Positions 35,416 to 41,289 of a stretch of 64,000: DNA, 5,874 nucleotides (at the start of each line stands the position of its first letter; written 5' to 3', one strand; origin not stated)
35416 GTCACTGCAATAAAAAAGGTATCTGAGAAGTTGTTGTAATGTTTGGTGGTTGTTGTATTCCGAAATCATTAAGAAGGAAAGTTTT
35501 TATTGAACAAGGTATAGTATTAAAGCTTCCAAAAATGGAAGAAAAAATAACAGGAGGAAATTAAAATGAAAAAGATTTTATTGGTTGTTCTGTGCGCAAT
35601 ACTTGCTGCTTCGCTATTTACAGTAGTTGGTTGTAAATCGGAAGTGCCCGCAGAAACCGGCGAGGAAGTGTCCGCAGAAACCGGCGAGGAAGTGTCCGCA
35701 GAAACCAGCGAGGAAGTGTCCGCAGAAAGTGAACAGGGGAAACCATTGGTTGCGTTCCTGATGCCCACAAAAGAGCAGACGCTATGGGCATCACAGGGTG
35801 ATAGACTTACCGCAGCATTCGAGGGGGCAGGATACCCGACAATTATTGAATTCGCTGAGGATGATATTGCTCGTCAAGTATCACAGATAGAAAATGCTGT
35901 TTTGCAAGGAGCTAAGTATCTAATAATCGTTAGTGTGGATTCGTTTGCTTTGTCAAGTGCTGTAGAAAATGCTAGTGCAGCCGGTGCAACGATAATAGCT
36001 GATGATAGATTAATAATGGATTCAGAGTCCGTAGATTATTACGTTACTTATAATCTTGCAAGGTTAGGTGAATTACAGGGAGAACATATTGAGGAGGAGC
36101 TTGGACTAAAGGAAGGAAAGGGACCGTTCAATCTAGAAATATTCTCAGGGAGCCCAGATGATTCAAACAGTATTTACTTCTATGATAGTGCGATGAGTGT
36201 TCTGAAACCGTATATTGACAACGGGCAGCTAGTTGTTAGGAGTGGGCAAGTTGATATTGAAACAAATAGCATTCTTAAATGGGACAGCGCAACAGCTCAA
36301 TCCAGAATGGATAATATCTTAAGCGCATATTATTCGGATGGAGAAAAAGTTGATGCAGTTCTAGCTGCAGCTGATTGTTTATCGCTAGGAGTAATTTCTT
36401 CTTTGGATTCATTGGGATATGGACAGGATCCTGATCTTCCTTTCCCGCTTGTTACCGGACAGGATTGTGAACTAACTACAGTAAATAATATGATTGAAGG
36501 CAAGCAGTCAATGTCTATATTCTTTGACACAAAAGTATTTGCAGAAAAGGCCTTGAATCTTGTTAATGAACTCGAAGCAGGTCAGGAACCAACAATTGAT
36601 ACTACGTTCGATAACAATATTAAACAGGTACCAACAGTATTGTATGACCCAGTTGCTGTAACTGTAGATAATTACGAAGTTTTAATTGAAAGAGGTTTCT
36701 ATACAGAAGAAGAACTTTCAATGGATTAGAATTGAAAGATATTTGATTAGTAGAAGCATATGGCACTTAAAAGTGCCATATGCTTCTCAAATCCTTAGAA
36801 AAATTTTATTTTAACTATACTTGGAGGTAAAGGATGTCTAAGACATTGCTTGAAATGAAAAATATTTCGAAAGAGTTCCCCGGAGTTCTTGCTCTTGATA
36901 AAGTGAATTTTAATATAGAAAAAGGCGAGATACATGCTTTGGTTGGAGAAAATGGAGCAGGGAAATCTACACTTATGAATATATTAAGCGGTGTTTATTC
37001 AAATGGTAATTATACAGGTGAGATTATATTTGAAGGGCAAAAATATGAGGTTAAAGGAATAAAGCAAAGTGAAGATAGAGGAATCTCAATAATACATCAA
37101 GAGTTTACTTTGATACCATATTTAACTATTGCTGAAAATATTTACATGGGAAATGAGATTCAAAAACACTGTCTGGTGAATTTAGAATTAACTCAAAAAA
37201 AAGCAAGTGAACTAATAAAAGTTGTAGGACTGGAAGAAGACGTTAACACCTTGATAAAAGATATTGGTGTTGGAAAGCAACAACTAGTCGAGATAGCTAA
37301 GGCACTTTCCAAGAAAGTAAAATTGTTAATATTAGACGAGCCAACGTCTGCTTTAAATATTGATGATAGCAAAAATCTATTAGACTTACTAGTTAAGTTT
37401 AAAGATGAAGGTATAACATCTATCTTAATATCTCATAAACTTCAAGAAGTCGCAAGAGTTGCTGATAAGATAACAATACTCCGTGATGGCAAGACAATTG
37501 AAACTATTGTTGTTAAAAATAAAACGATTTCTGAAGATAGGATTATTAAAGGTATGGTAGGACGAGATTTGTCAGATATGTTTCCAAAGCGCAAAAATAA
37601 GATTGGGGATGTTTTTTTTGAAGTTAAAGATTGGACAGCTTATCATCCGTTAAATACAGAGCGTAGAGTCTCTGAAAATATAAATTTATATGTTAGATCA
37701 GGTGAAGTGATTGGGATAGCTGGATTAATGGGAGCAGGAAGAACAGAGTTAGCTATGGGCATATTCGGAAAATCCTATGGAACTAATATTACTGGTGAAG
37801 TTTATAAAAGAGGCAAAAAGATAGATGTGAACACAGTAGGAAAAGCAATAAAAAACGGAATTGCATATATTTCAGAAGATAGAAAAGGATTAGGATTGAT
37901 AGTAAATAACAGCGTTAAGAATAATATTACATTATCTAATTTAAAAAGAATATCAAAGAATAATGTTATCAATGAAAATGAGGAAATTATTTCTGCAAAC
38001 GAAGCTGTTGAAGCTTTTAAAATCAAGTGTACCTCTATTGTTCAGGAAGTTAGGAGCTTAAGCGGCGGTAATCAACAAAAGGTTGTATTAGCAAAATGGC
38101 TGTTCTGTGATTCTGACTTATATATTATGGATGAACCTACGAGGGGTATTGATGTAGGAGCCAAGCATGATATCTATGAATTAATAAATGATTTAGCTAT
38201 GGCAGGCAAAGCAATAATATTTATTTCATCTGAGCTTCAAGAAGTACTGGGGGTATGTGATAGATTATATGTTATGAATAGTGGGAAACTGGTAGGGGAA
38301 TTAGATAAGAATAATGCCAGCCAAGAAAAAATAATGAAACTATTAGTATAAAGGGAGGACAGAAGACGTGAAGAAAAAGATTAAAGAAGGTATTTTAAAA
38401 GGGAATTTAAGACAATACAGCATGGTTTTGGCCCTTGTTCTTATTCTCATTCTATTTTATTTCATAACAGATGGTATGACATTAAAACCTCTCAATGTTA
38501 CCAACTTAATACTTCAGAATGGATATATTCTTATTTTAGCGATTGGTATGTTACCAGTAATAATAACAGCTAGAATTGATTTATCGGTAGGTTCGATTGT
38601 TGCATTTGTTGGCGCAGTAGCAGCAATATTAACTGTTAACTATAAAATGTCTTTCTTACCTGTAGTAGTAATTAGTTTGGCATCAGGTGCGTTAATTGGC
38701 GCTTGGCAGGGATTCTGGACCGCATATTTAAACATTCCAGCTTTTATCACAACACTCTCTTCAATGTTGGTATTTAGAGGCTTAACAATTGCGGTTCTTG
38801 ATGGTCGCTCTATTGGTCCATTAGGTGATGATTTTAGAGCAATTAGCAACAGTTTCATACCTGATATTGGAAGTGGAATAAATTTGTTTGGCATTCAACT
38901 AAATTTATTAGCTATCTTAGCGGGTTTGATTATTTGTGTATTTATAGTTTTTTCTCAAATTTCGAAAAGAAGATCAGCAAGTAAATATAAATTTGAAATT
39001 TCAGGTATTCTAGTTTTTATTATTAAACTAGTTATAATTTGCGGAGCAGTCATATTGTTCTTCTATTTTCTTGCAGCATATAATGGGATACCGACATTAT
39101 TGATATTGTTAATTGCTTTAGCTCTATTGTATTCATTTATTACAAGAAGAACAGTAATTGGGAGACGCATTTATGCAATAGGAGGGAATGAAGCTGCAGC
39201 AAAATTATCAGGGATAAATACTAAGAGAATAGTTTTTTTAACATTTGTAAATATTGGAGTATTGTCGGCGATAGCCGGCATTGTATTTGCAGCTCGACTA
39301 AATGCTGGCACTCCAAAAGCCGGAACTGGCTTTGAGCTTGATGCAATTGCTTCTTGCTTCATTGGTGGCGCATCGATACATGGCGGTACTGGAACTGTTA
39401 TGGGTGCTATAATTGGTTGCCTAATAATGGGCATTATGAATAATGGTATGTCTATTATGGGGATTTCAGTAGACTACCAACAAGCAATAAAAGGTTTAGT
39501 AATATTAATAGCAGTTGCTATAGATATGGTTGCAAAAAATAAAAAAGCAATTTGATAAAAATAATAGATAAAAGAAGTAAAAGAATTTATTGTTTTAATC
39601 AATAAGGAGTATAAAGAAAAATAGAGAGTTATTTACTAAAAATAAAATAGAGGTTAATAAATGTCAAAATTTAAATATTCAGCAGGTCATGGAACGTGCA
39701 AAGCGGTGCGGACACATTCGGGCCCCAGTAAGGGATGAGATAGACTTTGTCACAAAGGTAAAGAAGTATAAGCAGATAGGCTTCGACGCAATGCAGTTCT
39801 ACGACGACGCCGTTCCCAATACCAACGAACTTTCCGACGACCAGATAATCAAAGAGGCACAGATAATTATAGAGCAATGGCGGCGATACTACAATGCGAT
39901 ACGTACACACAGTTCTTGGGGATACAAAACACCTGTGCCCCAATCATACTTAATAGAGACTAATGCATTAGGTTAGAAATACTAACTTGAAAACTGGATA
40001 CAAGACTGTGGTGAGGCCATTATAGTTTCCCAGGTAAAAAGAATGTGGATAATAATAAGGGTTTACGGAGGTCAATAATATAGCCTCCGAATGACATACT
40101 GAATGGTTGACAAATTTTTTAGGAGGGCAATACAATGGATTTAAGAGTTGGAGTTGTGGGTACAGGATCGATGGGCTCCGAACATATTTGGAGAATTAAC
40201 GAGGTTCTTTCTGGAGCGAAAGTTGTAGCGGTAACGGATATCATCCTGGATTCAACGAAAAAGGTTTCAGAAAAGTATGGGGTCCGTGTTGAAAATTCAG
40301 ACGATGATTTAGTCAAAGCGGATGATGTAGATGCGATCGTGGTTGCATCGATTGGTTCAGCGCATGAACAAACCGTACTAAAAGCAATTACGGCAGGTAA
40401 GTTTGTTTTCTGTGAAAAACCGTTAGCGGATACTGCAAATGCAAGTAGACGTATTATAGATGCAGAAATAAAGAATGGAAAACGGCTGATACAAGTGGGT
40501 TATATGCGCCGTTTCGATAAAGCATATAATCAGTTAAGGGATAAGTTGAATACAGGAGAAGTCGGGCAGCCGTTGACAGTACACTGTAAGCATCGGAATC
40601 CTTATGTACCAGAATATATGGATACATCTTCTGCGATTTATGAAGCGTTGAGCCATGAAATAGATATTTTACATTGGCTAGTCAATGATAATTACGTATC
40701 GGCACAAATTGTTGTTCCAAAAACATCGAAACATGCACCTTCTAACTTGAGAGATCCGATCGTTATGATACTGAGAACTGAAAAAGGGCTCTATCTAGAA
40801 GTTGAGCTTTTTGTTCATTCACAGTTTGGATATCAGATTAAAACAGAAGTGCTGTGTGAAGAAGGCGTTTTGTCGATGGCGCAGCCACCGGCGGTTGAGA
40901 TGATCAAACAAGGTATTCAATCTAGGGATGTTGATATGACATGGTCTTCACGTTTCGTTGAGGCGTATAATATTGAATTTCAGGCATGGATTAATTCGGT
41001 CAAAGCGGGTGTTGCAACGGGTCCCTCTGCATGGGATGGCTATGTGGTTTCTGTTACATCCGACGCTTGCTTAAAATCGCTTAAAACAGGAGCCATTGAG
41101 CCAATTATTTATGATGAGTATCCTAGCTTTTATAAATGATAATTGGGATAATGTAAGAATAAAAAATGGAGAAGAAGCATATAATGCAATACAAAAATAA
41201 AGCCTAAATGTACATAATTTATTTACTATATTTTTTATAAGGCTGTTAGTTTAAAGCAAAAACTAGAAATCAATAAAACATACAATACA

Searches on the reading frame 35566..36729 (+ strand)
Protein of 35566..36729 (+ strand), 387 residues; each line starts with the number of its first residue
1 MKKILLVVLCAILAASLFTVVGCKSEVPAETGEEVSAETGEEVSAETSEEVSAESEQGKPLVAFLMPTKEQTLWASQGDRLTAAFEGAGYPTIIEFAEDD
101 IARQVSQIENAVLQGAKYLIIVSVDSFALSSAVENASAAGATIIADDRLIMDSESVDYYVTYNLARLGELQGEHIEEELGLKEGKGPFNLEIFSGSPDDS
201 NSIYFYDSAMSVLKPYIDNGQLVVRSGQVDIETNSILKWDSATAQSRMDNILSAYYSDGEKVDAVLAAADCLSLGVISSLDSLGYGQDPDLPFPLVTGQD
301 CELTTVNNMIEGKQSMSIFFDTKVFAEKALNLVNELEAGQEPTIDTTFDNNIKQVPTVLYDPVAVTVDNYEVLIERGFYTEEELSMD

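Call 55: search_protein_families(library=pfam, proteins=[window:35566-36729:+], max_evalue=0.0001)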
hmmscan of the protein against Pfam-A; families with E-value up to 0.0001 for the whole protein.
window:35566-36729:+ (387 aa): 1 family
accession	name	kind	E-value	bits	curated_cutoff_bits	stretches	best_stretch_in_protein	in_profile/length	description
PF13407.12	Peripla_BP_4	-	1.8e-48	165.8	35.1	1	62-340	1-257/258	Periplasmic binding protein domain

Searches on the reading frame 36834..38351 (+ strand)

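Call 55: search_protein_families(library=pfam, proteins=[window:36834-38351:+], max_evalue=0.0001)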
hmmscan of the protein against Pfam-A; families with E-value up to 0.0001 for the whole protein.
window:36834-38351:+ (505 aa): 2 families
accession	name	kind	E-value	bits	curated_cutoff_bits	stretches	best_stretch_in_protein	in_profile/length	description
PF00005.33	ABC_tran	-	1.2e-50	172.2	25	2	21-172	1-137/137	ABC transporter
PF13304.12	AAA_21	-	1e-10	42.6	27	0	33-54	1-22/304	AAA domain, putative AbiEii toxin, Type IV TA system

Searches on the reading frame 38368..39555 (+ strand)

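Call 55: search_protein_families(library=pfam, proteins=[window:38368-39555:+], max_evalue=0.0001)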
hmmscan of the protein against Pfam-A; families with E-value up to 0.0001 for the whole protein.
window:38368-39555:+ (395 aa): 1 family
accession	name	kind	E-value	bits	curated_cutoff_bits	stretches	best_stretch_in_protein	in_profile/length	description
PF02653.21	BPD_transp_2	-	2.6e-37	128.9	26.8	1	44-383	2-269/269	Branched-chain amino acid transport system / permease component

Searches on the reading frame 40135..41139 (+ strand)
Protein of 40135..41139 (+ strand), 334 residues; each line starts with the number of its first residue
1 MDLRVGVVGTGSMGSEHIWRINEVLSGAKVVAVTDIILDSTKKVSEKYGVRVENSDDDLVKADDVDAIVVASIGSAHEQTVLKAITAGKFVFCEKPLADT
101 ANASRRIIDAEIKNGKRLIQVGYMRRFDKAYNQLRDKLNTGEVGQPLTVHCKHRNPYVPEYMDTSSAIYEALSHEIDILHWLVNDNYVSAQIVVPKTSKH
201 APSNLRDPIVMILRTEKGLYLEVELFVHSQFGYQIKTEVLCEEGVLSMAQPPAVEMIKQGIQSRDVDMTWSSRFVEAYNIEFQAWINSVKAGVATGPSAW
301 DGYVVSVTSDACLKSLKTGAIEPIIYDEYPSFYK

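Call 55: search_protein_families(library=pfam, proteins=[window:40135-41139:+], max_evalue=0.0001)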
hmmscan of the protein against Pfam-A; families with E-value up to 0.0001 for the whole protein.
window:40135-41139:+ (334 aa): 3 families
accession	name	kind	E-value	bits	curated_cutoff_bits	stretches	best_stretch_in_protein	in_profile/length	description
PF01408.29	GFO_IDH_MocA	-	2.3e-25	90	24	1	3-122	1-119/120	Oxidoreductase family, NAD-binding Rossmann fold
PF02894.22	GFO_IDH_MocA_C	-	3.2e-18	66.8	22.9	1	136-320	2-214/218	Oxidoreductase family, C-terminal alpha/beta domain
PF22725.1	GFO_IDH_MocA_C3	-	3e-14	53.5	27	1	131-246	1-123/124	GFO/IDH/MocA C-terminal domain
